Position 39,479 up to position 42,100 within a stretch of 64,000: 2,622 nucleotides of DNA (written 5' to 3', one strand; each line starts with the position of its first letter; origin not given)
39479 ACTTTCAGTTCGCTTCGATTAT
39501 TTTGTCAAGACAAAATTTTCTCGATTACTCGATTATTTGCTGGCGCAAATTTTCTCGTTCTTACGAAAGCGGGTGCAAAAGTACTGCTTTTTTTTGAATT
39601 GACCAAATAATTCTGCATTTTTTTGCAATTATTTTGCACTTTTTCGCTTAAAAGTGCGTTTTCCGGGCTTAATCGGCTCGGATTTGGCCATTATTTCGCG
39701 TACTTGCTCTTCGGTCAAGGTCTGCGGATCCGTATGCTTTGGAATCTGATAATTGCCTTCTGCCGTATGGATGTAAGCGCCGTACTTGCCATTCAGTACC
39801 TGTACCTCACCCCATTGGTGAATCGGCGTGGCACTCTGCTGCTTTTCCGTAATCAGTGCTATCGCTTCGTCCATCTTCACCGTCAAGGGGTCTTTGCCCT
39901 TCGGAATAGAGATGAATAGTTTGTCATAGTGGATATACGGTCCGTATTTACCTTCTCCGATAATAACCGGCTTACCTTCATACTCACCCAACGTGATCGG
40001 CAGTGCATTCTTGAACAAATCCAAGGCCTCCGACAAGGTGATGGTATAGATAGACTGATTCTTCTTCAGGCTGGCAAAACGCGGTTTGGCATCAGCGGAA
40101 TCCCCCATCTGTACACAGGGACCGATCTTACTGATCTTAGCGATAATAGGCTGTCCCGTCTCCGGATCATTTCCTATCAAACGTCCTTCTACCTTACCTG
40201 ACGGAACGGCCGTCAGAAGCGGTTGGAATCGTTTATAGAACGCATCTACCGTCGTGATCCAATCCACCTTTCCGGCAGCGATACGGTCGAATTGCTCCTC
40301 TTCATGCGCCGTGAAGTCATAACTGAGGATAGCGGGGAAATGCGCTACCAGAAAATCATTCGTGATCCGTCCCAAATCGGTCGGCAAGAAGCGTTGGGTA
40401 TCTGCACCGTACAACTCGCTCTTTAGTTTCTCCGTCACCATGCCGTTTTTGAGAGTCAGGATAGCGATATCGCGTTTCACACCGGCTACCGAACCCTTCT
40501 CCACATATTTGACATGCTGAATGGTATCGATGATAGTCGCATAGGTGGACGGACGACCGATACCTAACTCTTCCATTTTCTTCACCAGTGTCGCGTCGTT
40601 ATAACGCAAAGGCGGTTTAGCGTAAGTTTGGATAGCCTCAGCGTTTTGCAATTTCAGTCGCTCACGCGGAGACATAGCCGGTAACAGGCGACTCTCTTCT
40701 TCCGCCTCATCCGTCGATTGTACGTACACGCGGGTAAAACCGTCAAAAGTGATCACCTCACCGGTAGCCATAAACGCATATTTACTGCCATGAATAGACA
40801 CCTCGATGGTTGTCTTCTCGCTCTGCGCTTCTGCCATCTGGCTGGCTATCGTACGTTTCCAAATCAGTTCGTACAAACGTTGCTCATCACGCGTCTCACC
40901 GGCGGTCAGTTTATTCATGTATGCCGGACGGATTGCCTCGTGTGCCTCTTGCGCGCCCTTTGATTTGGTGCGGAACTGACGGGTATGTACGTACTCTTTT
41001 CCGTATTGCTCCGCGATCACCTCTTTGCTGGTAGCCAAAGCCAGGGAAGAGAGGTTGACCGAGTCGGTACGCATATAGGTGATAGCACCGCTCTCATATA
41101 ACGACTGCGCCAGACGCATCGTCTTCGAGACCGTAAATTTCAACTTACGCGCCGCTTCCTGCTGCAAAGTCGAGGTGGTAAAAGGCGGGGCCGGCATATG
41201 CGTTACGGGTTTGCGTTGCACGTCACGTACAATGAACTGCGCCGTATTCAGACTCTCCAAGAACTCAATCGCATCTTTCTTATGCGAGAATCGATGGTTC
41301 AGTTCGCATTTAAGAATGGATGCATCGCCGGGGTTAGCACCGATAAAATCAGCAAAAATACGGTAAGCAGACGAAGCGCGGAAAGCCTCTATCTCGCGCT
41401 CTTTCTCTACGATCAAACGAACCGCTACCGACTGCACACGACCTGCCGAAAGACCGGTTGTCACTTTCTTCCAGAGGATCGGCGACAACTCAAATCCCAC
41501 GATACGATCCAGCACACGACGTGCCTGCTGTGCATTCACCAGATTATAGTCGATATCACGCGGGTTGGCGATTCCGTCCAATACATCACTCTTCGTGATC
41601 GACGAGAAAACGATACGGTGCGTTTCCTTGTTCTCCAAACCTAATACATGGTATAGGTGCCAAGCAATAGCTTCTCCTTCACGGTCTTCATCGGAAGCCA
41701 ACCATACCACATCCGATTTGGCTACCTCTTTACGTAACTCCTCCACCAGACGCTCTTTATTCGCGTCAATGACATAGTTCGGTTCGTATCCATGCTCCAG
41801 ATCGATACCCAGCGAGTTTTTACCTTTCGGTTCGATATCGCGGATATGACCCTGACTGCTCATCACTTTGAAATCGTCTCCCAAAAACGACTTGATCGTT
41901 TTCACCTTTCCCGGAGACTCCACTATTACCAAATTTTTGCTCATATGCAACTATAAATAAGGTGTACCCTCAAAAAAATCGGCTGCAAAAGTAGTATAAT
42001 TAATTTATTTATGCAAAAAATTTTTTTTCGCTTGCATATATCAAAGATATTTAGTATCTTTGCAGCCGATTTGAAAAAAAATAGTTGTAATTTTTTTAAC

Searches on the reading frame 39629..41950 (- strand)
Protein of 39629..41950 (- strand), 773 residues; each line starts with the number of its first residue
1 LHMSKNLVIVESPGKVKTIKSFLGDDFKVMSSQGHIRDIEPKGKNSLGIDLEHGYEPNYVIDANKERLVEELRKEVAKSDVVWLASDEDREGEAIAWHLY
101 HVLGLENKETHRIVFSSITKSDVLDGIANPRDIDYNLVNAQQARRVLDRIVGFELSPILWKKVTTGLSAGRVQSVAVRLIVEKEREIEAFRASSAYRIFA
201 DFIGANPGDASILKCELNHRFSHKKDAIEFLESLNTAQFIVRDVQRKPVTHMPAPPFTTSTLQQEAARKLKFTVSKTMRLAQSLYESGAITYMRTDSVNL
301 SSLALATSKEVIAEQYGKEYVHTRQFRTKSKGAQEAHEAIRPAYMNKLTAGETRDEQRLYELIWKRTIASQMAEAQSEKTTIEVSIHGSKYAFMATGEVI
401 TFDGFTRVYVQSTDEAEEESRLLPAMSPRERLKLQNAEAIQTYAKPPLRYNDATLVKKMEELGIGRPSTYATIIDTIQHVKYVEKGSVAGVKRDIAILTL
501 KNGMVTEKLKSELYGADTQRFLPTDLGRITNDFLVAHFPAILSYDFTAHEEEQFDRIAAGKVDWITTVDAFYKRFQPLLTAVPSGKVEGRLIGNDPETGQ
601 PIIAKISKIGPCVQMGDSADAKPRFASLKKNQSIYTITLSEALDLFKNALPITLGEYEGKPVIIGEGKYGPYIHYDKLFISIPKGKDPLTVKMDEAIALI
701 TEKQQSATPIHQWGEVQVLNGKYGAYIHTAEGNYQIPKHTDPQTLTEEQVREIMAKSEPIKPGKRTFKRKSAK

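Call 85: search_protein_families(library=pfam, proteins=[window:39629-41950:-], max_evalue=0.00001)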
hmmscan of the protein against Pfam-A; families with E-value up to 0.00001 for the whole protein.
window:39629-41950:- (773 aa): 3 families
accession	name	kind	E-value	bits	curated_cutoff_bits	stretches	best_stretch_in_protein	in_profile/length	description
PF01131.25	Topoisom_bac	-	1.5e-110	370.5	35.1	1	133-485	2-359/411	DNA topoisomerase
PF13368.11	Toprim_C_rpt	-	5.1e-34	116.4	22.3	2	658-705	4-51/57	Topoisomerase C-terminal repeat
PF01751.28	Toprim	-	7.7e-18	64.9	23.1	1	7-118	2-96/96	Toprim domain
